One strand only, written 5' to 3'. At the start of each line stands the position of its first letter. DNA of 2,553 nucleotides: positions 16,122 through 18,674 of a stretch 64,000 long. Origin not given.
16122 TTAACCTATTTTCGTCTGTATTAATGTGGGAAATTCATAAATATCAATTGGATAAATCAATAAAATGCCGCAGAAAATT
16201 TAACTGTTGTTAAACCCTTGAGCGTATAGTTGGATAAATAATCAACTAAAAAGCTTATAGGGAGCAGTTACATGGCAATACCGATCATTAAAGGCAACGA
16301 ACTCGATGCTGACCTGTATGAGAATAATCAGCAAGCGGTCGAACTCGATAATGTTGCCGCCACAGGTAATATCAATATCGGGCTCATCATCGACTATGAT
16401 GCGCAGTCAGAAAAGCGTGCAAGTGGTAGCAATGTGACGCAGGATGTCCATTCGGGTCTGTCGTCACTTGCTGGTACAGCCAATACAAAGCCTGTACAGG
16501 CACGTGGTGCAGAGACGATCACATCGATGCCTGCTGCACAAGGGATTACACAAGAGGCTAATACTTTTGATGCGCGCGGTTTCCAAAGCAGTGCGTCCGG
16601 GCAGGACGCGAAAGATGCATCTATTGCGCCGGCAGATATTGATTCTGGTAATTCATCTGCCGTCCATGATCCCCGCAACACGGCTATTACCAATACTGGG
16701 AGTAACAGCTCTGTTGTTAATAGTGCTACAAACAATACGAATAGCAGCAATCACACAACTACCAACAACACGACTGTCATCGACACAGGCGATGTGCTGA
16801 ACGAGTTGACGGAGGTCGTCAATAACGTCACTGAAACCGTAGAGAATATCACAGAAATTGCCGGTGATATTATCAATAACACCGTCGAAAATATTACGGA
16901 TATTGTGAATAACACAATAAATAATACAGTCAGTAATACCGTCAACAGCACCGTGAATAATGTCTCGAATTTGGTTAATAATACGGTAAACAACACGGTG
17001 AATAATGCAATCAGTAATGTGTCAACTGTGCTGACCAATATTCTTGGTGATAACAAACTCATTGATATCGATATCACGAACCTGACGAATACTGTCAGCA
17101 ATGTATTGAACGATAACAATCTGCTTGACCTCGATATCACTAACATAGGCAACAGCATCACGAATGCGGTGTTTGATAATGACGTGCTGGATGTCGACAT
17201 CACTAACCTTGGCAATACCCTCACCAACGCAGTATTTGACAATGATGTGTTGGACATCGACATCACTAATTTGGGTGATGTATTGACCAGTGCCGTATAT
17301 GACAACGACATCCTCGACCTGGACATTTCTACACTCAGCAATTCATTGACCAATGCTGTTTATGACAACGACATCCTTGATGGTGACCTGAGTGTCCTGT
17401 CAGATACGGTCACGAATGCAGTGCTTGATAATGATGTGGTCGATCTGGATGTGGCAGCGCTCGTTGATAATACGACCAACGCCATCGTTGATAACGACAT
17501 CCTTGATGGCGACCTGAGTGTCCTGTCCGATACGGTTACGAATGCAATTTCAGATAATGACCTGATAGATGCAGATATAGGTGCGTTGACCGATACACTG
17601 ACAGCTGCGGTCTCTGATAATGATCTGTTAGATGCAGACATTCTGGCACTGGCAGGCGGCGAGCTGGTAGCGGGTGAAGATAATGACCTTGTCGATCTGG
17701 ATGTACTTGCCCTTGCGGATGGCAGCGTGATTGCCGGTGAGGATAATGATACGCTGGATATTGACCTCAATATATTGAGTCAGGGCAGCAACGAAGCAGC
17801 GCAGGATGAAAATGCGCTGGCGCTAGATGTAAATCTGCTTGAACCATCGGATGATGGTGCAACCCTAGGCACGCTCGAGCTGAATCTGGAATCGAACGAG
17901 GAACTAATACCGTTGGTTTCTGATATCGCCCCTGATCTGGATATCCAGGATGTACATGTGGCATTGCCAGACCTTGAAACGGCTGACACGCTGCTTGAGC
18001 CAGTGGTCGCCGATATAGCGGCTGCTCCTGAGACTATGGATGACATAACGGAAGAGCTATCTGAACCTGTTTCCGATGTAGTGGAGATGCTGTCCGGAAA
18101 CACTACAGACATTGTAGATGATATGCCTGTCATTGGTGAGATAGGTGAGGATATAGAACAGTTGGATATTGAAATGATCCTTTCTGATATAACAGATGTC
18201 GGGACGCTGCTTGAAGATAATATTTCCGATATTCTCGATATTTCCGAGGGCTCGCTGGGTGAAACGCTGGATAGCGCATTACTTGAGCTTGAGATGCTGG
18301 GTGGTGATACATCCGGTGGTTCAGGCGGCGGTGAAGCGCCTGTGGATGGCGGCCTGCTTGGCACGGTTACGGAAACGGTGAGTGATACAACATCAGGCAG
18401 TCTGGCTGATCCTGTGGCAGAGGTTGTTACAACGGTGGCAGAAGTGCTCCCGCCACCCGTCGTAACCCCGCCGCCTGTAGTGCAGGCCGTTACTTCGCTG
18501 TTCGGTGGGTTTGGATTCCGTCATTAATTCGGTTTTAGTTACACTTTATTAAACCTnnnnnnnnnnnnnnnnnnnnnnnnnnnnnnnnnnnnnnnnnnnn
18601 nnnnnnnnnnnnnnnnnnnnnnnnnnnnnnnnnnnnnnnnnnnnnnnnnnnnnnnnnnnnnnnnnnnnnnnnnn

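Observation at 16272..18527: Extremely acidic 751-aa protein with 13 tandem 21-residue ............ repeats, a possible new class of T1SS passenger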

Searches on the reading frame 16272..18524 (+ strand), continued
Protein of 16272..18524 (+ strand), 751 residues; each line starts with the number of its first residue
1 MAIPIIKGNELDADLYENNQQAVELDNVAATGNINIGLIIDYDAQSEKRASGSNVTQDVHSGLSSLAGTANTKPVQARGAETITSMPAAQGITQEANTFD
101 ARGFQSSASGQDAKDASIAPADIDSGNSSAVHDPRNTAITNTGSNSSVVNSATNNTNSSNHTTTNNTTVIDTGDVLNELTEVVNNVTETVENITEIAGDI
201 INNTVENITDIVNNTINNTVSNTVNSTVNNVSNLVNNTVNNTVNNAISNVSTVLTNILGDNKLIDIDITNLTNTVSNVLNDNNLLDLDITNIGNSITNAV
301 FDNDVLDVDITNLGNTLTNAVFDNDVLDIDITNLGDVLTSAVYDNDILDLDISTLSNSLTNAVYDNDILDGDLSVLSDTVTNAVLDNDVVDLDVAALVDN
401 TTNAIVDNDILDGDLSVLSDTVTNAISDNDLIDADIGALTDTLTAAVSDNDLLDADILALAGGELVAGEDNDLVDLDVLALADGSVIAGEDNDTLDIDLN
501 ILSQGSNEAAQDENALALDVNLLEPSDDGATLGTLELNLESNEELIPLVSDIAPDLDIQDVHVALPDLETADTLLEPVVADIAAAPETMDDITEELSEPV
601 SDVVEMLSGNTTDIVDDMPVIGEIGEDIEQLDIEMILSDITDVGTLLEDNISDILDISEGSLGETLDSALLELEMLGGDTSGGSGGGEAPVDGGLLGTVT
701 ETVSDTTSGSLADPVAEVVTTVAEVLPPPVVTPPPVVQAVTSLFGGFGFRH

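Call 63: find_encoding_contigs(protein=P0008, flank=10000, max_places=2)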
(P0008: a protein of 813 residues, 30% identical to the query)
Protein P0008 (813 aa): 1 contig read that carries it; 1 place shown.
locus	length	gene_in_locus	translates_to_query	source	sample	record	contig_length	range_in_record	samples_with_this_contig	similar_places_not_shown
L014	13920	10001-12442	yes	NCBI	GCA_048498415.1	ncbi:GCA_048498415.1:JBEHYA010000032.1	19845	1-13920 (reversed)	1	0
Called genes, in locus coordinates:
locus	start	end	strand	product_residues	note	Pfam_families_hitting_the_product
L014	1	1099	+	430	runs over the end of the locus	PF25919:BSH_CusB (faint), PF25917:BSH_RND, PF25973:BSH_CzcB, PF25876:HH_MFP_RND, PF25944:Beta-barrel_RND (weak), PF25967:RND-MFP_C (weak)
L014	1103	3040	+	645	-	PF00005:ABC_tran, PF02463:SMC_N (faint), PF12704:MacB_PCD, PF02687:FtsX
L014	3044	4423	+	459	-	PF02321:OEP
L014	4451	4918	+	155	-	PF04120:Iron_permease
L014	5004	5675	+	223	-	PF00345:PapD_N (faint)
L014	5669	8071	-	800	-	PF16967:TcfC, PF15976:CooC_C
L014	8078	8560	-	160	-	-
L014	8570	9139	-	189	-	-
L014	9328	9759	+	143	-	PF00072:Response_reg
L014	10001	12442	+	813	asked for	-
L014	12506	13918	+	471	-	?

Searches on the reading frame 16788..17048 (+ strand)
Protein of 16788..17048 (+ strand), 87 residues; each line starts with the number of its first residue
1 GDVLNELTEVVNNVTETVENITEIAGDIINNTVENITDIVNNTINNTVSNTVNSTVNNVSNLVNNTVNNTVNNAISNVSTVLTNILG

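Call 48: search_protein_families(library=pfam, proteins=[window:16788-17048:+], max_evalue=10)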
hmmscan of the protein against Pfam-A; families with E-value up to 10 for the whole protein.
window:16788-17048:+ (87 aa): 28 families (the best 25 are shown)
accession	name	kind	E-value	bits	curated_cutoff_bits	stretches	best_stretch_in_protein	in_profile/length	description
PF03036.21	Perilipin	-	0.0028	17.2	33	1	12-82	84-153/403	Perilipin family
PF03081.22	Exo70_C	-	0.028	13.9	24.1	1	6-82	75-151/372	Exo70 exocyst complex subunit C-terminal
PF05478.16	Prominin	-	0.039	12.5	34.3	1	5-81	666-740/799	Prominin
PF01858.22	RB_A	-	0.066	13.5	25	1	11-74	3-65/196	Retinoblastoma-associated protein A domain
PF20117.4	DUF6507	-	0.067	14.2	25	1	4-72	22-86/120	Family of unknown function (DUF6507)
PF05597.16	Phasin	-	0.069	13.6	28.8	1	8-72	34-97/126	Poly(hydroxyalcanoate) granule associated protein (phasin)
PF24564.1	DUF7605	-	0.069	13.5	27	1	6-85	57-137/183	Domain of unknown function (DUF7605)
PF23854.1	DUF7217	-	0.076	13.1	29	1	3-86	131-212/238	Domain of unknown function (DUF7217)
PF20609.3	pAdhesive_17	-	0.11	12.4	27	2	2-67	174-237/289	Putative adhesive domain (group 17)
PF20572.3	DUF6781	-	0.13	12.5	27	1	4-82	116-193/213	Family of unknown function (DUF6781)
PF01594.21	AI-2E_transport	-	0.16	11.6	34.3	1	5-81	77-155/327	AI-2E family transporter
PF04740.18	LXG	-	0.2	11.9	26.5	1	9-69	102-160/202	LXG domain of WXG superfamily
PF11419.13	DUF3194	-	0.21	12.4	21.5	1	30-54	6-30/83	Protein of unknown function (DUF3194)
PF06103.16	DUF948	-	0.35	11.5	37.2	1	3-64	20-82/89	Bacterial protein of unknown function (DUF948)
PF02355.23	SecD_SecF_C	-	0.37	10.6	20.5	1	21-83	105-165/189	Protein export membrane protein SecD/SecF, C-terminal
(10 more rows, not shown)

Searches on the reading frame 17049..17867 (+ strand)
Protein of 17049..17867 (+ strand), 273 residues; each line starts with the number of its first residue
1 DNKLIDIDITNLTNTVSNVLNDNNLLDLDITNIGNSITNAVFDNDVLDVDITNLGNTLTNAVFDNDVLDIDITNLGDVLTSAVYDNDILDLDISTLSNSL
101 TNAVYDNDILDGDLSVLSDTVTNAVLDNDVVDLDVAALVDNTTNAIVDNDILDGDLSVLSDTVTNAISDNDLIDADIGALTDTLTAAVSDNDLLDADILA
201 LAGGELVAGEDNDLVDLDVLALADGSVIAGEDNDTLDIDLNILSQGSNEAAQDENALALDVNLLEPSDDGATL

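Call 48: search_protein_families(library=pfam, proteins=[window:17049-17867:+], max_evalue=10)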
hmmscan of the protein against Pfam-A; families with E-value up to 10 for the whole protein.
window:17049-17867:+ (273 aa): 2 families
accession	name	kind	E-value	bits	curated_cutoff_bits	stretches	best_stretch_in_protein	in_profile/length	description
PF03477.21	ATP-cone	-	0.04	14.9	25.8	1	22-83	7-67/88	ATP cone domain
PF24161.1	CCDC39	-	0.3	9.4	27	2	89-164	511-586/925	Coiled-coil domain-containing protein 39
